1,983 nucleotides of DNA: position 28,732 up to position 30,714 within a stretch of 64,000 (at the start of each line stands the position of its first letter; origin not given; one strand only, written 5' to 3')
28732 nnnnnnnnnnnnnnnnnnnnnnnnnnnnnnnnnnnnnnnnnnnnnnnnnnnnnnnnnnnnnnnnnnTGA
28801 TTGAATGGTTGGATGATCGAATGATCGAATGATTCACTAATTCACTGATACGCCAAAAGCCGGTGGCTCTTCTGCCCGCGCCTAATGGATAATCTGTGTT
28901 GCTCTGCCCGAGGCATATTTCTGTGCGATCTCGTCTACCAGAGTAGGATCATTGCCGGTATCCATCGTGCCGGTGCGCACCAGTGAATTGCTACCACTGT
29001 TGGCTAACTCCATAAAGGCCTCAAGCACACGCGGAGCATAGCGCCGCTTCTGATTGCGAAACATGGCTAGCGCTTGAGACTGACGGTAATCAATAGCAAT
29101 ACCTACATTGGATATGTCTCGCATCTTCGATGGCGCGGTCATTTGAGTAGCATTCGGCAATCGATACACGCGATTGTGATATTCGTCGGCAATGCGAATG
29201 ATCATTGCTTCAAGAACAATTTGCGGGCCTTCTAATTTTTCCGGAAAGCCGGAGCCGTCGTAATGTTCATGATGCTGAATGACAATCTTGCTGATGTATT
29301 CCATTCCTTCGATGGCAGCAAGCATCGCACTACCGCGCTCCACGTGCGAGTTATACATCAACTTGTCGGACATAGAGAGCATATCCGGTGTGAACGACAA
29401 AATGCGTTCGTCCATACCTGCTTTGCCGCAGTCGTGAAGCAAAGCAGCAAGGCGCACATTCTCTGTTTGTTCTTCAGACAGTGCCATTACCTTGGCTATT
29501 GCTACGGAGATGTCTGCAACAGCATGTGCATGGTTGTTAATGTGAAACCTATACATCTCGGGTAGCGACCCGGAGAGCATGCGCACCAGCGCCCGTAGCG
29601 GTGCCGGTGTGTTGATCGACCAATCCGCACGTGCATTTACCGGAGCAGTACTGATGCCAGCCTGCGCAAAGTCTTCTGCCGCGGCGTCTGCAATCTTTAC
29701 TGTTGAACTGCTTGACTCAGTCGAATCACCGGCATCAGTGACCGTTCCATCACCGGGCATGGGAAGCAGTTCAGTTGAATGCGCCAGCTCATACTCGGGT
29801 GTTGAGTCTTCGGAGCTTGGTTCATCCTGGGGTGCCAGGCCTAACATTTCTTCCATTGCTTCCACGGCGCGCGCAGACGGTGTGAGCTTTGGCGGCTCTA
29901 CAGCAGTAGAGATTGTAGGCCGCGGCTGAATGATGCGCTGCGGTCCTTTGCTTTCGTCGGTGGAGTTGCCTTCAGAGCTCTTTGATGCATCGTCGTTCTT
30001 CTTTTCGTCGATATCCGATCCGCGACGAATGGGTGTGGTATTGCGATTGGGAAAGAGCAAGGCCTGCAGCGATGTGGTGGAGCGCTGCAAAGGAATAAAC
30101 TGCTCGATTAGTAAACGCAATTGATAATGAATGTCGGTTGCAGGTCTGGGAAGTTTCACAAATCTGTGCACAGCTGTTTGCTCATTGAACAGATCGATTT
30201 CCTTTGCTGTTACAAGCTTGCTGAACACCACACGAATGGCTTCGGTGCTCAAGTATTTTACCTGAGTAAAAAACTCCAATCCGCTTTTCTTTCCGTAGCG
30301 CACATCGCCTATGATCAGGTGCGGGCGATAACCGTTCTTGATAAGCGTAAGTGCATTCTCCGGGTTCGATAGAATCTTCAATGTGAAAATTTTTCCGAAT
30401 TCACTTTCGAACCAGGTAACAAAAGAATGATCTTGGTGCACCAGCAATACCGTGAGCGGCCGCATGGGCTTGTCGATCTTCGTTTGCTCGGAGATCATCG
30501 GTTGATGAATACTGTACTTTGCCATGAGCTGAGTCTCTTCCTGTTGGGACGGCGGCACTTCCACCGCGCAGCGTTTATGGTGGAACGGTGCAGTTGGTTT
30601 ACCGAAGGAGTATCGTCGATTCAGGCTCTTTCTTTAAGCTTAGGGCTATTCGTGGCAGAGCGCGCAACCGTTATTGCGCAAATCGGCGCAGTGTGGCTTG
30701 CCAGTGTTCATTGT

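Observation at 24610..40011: Two paralogous giant T9SS adhesin-like proteins bracket an HD-GYP regulator and a redox/cysteine-desulfurase cluster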

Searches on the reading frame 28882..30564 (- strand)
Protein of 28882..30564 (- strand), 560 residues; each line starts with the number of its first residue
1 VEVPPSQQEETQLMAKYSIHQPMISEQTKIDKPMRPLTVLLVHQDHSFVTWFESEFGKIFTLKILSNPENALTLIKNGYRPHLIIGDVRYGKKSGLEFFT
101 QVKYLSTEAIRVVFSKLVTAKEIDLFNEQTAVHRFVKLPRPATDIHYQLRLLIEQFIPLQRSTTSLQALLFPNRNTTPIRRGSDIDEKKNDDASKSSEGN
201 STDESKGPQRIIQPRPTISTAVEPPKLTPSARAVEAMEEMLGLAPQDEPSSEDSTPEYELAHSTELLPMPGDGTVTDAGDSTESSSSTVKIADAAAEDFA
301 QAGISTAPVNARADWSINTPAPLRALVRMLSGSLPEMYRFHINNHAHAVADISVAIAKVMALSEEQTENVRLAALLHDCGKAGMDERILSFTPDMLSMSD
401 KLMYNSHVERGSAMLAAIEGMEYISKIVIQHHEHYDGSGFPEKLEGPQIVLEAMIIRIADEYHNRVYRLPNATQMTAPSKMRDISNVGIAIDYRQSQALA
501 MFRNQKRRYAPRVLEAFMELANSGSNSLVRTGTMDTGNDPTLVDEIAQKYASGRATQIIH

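Call 5: search_protein_families(library=pfam, proteins=[window:28882-30564:-], max_evalue=0.01)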
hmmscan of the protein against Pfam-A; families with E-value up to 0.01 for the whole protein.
window:28882-30564:- (560 aa): 3 families
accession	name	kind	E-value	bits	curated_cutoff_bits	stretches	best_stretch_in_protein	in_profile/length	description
PF13487.12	HD_5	-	5.3e-26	91.8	27.2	1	337-479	9-153/170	HD domain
PF01966.28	HD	-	5e-14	53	22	1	344-464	3-115/116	HD domain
PF08668.18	HDOD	-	0.0011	18.9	22.9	1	340-385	93-136/196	HDOD domain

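Call 6: search_protein_families(library=ncbifam, proteins=[window:28882-30564:-], max_evalue=0.01)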
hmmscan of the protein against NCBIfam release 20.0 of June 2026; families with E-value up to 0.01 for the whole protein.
window:28882-30564:- (560 aa): 4 families
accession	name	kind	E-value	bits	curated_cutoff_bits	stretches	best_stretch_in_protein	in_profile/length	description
NF053512.1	nitric_RR_NosR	exception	2.7e-36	125.5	400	1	334-484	184-334/422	response regulator c-di-GMP phosphodiesterase, NosR family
TIGR00277.1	HDIG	domain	4.3e-08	32.9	27.6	1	343-433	6-83/84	HDIG domain-containing metalloprotein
TIGR02621.3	cas3_GSU0051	exception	2.9e-06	26.4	400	1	309-382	641-711/854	type I-G CRISPR-associated helicase/endonuclease Cas3g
NF045665.1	NTPtran_DVU1551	equivalog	0.00022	20.4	315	1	339-382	215-260/359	DVU_1551 family NTP transferase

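Call 23: find_homologous_proteins(query=window:28882-30525:-, max_evalue=1e-10)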
Query window:28882-30525:- (547 aa): 130 proteins with E <= 1e-10 among 8000 candidates; the best 120 are listed.
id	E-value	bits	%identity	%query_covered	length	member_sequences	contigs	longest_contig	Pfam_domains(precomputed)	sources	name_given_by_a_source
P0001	0.0e+0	1208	100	100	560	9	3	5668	PF13487.13,PF01966.29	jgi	jgi:putative nucleotidyltransferase with HDIG domain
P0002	2.0e-298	1008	84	100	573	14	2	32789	PF13487.13,PF01966.29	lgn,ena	-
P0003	3.7e-205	701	60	100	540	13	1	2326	PF13487.13,PF01966.29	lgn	-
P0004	5.5e-196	670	59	99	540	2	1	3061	PF13487.13,PF01966.29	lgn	-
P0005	2.2e-195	668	58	99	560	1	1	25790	PF13487.13,PF01966.29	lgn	-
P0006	7.5e-190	650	57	99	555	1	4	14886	PF13487.13,PF01966.29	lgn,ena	-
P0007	2.6e-184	632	55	99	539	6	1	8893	PF13487.13,PF01966.29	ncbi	ncbi:MAG: HD domain-containing phosphohydrolase [Candidatus Kapaibacterium sp.]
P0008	1.4e-178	613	56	95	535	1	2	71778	PF13487.13,PF01966.29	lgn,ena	-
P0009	1.0e-95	340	46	41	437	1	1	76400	PF13487.13,PF01966.29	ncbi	-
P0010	2.9e-55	206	41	41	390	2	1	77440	PF13487.13,PF01966.29,PF00072.31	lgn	-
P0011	2.2e-29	121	34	26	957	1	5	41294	PF13487.13,PF01966.29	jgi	jgi:putative nucleotidyltransferase with HDIG domain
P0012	1.1e-22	99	48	22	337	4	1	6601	PF08668.19,PF13487.13,PF01966.29,PF00072.31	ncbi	-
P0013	4.0e-21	94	36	31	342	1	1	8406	PF08668.19,PF13487.13,PF01966.29,PF00072.31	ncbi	-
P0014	1.9e-19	88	37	24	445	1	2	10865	PF13487.13,PF01966.29,PF00072.31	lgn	-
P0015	3.5e-18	84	42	23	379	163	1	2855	PF07495.20,PF08668.19,PF13487.13,PF01966.29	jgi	jgi:putative nucleotidyltransferase with HDIG domain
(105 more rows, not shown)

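Call 24: find_encoding_contigs(protein=P0002, flank=10000, max_places=2)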
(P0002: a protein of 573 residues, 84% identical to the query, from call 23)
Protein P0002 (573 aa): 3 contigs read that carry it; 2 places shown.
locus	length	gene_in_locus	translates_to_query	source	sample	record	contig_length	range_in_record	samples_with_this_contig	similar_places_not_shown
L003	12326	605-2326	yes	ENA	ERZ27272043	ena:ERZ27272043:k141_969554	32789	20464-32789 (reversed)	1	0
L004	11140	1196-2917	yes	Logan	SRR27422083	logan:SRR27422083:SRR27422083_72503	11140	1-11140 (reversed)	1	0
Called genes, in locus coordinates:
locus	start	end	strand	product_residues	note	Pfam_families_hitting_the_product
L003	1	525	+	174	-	?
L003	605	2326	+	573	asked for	PF13487:HD_5, PF01966:HD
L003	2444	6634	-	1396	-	PF17517:IgGFc_binding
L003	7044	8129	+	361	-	PF02812:ELFV_dehydrog_N, PF00208:ELFV_dehydrog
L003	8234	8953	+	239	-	PF01029:NusB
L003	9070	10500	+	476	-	-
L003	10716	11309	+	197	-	PF04542:Sigma70_r2, PF08281:Sigma70_r4_2, PF04545:Sigma70_r4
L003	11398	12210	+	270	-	-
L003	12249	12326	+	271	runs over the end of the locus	PF22544:HYDIN_VesB_CFA65-like_Ig, PF07610:DUF1573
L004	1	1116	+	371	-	?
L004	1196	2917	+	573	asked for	PF13487:HD_5, PF01966:HD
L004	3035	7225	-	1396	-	PF17517:IgGFc_binding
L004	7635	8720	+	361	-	PF02812:ELFV_dehydrog_N, PF00208:ELFV_dehydrog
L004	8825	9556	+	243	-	-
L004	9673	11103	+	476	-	-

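Call 25: find_encoding_contigs(protein=P0008, flank=10000, max_places=2)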
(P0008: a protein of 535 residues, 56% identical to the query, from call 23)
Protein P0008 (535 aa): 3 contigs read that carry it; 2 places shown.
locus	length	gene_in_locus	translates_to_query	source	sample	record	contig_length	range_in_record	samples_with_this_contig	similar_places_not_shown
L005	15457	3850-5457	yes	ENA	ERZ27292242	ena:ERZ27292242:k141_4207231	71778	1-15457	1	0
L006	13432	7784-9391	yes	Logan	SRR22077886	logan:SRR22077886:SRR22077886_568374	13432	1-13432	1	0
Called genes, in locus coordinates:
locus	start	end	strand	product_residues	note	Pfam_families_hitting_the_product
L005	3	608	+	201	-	?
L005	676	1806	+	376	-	PF00266:Aminotran_5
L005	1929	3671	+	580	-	PF13620:CarboxypepD_reg (faint)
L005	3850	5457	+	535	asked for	PF01966:HD, PF13487:HD_5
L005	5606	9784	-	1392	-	PF17517:IgGFc_binding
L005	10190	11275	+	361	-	PF02812:ELFV_dehydrog_N, PF00208:ELFV_dehydrog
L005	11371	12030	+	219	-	PF01029:NusB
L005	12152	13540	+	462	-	-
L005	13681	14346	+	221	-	PF04542:Sigma70_r2, PF08281:Sigma70_r4_2, PF04545:Sigma70_r4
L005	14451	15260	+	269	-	-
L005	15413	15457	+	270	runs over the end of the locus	PF22544:HYDIN_VesB_CFA65-like_Ig, PF07610:DUF1573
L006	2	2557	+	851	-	?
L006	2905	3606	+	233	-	PF01121:CoaE, PF13238:AAA_18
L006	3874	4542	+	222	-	PF14520:HHH_5 (faint), PF12836:HHH_3, PF00633:HHH (faint), PF14716:HHH_8 (faint)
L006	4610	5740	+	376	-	PF00266:Aminotran_5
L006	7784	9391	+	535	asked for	PF01966:HD, PF13487:HD_5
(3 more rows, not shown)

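Call 26: find_encoding_contigs(protein=P0005, flank=10000, max_places=2)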
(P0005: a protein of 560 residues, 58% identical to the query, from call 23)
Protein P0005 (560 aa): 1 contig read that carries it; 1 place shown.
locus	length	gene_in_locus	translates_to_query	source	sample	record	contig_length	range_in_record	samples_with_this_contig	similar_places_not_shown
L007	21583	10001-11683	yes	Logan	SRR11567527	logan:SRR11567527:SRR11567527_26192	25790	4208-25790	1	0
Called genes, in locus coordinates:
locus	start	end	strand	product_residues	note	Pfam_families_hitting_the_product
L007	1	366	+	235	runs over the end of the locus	PF13098:Thioredoxin_2 (faint), PF00581:Rhodanese, PF00085:Thioredoxin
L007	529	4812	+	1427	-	PF18911:PKD_4 (faint), PF19081:Ig_7 (weak)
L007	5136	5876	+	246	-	PF01121:CoaE, PF13238:AAA_18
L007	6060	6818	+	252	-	PF12836:HHH_3, PF14716:HHH_8 (faint), PF00633:HHH (faint)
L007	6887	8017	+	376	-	PF00266:Aminotran_5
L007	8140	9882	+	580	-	PF13620:CarboxypepD_reg (faint)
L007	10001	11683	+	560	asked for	PF01966:HD, PF13487:HD_5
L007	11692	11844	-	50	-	-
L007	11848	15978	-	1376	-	PF17517:IgGFc_binding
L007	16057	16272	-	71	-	-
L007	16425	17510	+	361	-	PF02812:ELFV_dehydrog_N, PF00208:ELFV_dehydrog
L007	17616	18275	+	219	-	PF01029:NusB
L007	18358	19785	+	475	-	-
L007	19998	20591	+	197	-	PF04542:Sigma70_r2, PF08281:Sigma70_r4_2, PF04545:Sigma70_r4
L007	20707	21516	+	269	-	-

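Call 27: find_encoding_contigs(protein=P0009, flank=10000, max_places=2)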
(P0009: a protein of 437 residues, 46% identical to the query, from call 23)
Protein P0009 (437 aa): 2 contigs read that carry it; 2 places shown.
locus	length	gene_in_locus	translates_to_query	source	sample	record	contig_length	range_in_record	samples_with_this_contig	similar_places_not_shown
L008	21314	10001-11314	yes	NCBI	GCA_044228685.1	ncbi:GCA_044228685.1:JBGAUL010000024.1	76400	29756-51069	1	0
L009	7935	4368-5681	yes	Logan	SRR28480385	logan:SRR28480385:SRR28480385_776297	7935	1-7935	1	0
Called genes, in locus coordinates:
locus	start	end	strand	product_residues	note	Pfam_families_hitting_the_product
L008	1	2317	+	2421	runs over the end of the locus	PF00092:VWA, PF13519:VWA_2, PF07610:DUF1573 (faint), PF23381:Beta-prop_IFT122_1st (weak), PF25175:Beta-prop_WDR5, PF23381:Beta-prop_IFT122_1st (weak), PF22073:Cep192_D4 (weak), PF22544:HYDIN_VesB_CFA65-like_Ig (weak), +14 more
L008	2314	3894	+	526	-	-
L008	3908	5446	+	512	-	PF00211:Guanylate_cyc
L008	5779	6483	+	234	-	PF01121:CoaE, PF13189:Cytidylate_kin2 (weak), PF13238:AAA_18 (weak)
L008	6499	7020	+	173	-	PF12826:HHH_2 (faint), PF12836:HHH_3, PF00633:HHH (weak), PF14520:HHH_5 (weak)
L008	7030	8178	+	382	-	PF00266:Aminotran_5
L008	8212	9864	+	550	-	-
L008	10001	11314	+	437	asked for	PF13487:HD_5, PF01966:HD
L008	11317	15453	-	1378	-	PF17517:IgGFc_binding, PF19081:Ig_7 (faint)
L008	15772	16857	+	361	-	PF02812:ELFV_dehydrog_N, PF00208:ELFV_dehydrog (weak), PF01488:Shikimate_DH (weak), PF00208:ELFV_dehydrog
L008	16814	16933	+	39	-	-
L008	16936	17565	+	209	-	PF01029:NusB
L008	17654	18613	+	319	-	-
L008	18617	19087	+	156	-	-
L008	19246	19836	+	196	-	PF04542:Sigma70_r2, PF08281:Sigma70_r4_2, PF04545:Sigma70_r4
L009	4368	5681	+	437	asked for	PF13487:HD_5, PF01966:HD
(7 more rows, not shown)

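Call 28: find_encoding_contigs(protein=P0010, flank=10000, max_places=2)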
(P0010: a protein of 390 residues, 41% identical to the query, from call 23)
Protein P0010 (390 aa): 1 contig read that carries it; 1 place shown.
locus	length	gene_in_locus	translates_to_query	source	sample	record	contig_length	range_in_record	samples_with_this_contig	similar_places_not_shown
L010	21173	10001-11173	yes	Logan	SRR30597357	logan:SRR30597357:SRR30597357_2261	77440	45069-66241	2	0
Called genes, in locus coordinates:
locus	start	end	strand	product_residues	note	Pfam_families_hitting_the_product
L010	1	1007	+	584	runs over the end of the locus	PF00111:Fer2, PF13510:Fer2_4, PF10588:NADH-G_4Fe-4S_3, PF22117:Fer4_Nqo3, PF04879:Molybdop_Fe4S4, PF22151:Fer4_NDSU1 (faint), PF00384:Molybdopterin (weak)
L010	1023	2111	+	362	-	PF00146:NADHdh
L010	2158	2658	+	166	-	PF13183:Fer4_8 (faint), PF14697:Fer4_21 (faint), PF12797:Fer4_2 (faint), PF12837:Fer4_6 (faint), PF13237:Fer4_10, PF12838:Fer4_7, PF13187:Fer4_9 (weak), PF00037:Fer4, +1 more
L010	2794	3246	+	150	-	PF13399:LytR_C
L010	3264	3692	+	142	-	PF02410:RsfS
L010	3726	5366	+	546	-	PF03485:Arg_tRNA_synt_N, PF00750:tRNA-synt_1d, PF05746:DALR_1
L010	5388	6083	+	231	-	PF02698:DUF218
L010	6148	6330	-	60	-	-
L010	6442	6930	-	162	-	PF01883:FeS_assembly_P, PF23451:Zn_ribbon_PaaD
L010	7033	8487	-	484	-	PF13506:Glyco_transf_21, PF00535:Glycos_transf_2, PF13641:Glyco_tranf_2_3, PF13632:Glyco_trans_2_3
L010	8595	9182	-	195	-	PF04390:LptE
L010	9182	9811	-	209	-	PF23023:Anti-Pycsar_Apyc1 (faint), PF00753:Lactamase_B, PF12706:Lactamase_B_2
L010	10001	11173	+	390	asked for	PF00072:Response_reg, PF13487:HD_5, PF01966:HD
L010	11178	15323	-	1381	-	PF19081:Ig_7 (faint), PF17517:IgGFc_binding, PF18962:Por_Secre_tail (faint)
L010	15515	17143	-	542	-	PF00932:LTD, PF13860:FlgD_ig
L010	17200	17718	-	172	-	PF01590:GAF, PF13185:GAF_2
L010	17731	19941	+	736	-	PF22745:Nlig-Ia, PF01653:DNA_ligase_aden, PF03120:OB_DNA_ligase, PF14520:HHH_5 (faint), PF12826:HHH_2, PF00533:BRCT, PF12738:PTCB-BRCT (weak)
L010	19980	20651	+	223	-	PF00535:Glycos_transf_2, PF10111:Glyco_tranf_2_2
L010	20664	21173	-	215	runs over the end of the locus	PF03793:PASTA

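Call 76: find_related_loci(query=A3, collection=metagenome_contigs, flank=8000)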
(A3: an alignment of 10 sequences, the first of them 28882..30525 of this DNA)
Query A3 (547 aa) in metagenome_contigs; peptide patterns used: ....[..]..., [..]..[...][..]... (x = any residue, [..] = any of these).
600 stretches matched a pattern (row limit reached: there are more); 544 encode a relative of the query (tblastn E <= 1e-3); the best 80 are kept; 80 distinct loci.
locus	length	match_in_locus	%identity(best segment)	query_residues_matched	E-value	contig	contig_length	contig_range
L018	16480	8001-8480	32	332-509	3e-22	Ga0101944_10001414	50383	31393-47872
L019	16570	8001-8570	32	314-504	5e-22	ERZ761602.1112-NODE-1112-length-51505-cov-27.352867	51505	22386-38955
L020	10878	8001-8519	33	312-507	6e-22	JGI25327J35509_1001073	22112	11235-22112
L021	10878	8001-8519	33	312-507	6e-22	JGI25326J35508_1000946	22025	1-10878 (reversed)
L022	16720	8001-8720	28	245-506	8e-22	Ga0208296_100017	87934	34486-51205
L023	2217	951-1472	33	328-515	2e-21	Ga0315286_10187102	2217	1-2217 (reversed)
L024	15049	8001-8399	36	328-457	1e-20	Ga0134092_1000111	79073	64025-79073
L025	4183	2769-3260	32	332-513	8e-21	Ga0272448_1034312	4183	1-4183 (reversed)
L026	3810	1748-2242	31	328-509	1e-20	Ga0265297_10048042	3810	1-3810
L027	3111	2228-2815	29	292-508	1e-20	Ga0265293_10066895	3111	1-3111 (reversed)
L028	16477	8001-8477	31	331-507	2e-20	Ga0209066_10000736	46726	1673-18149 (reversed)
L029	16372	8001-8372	41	323-447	2e-20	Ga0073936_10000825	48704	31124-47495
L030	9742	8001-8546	32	314-510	2e-20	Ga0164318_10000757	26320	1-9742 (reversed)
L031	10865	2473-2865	39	328-455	2e-20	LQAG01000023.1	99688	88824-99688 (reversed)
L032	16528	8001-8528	33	259-447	3e-20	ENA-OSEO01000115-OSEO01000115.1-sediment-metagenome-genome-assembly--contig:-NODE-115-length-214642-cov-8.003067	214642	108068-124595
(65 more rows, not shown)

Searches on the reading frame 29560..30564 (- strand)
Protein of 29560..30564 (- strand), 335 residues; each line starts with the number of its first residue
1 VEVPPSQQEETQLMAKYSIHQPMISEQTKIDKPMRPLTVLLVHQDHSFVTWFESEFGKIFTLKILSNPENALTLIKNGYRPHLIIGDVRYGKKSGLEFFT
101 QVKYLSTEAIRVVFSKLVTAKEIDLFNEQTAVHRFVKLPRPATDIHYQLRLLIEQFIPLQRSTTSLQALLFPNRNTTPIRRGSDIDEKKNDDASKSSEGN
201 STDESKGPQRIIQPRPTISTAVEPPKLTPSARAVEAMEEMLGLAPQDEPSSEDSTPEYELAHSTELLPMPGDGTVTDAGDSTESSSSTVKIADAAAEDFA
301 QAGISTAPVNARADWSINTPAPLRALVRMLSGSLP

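Call 7: search_protein_families(library=pfam, proteins=[window:29560-30564:-], max_evalue=10)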
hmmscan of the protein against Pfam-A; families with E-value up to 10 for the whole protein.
window:29560-30564:- (335 aa): 1 family
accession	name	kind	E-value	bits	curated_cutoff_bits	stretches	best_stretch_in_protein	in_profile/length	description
PF00072.30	Response_reg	-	0.11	13.1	30.2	1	60-115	23-77/111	Response regulator receiver domain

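Call 8: search_protein_families(library=ncbifam, proteins=[window:29560-30564:-], max_evalue=10)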
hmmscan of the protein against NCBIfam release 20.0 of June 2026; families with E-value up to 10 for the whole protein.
window:29560-30564:- (335 aa): 2 families
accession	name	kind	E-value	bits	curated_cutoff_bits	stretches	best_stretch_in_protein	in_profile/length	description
NF053512.1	nitric_RR_NosR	exception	0.033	13.2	400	1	60-155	23-117/422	response regulator c-di-GMP phosphodiesterase, NosR family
NF007969.0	PRK10693.1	equivalog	0.043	12.8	329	1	32-109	3-80/337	two-component system response regulator RssB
